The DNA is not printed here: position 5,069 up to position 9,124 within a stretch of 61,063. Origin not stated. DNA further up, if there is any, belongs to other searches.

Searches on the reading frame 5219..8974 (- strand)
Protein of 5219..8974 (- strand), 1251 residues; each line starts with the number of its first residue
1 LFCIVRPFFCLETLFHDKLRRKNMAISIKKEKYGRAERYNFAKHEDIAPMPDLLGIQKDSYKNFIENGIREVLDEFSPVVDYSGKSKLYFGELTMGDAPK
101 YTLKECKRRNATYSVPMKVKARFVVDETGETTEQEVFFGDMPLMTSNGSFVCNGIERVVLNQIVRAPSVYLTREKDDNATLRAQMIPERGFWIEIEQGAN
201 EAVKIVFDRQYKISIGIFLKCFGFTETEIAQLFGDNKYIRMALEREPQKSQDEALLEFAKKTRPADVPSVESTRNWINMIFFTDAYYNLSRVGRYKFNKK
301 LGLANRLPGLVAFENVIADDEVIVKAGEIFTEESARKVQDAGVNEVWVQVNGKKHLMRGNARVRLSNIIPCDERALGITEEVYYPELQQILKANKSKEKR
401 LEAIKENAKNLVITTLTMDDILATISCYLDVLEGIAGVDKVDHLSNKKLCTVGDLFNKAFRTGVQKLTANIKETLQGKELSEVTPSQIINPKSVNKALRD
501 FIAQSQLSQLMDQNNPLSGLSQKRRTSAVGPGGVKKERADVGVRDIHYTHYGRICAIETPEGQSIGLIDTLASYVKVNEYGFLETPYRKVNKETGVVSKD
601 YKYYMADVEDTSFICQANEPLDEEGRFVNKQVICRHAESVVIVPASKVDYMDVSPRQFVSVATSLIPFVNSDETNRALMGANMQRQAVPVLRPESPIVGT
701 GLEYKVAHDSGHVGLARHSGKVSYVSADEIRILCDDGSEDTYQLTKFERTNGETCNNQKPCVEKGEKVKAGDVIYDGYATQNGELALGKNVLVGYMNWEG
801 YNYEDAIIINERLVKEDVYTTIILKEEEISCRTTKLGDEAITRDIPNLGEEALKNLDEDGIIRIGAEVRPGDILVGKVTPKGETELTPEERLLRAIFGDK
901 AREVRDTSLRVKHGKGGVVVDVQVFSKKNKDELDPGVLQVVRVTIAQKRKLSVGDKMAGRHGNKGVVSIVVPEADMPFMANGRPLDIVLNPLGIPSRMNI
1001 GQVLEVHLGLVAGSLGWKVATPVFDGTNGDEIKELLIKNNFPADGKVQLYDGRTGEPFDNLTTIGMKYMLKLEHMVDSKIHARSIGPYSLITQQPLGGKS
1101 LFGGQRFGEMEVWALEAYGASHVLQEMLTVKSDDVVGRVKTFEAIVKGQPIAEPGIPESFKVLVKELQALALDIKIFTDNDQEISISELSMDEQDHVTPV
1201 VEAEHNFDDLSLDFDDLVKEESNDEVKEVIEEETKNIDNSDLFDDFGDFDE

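Call 80: search_protein_families(library=pfam, proteins=[window:5219-8974:-], max_evalue=0.00001)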
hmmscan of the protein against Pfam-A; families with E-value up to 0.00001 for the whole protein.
window:5219-8974:- (1251 aa): 6 families
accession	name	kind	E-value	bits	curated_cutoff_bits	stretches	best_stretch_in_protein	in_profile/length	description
PF00562.33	RNA_pol_Rpb2_6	-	6e-134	447.3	23.4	1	716-1100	2-372/373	RNA polymerase Rpb2, domain 6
PF04560.25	RNA_pol_Rpb2_7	-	7.9e-28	97.2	32.1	1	1103-1178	1-86/87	RNA polymerase Rpb2, domain 7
PF10385.14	RNA_pol_Rpb2_45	-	6e-23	81.1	28.2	1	587-654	1-66/66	RNA polymerase beta subunit external 1 domain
PF04565.21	RNA_pol_Rpb2_3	-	6.9e-23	81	21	1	509-577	1-68/68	RNA polymerase Rpb2, domain 3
PF04561.19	RNA_pol_Rpb2_2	-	2e-17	64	21.7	1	165-305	1-149/190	RNA polymerase Rpb2, domain 2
PF04563.20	RNA_pol_Rpb2_1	-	6.5e-17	62.2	28.2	1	53-493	2-200/203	RNA polymerase beta subunit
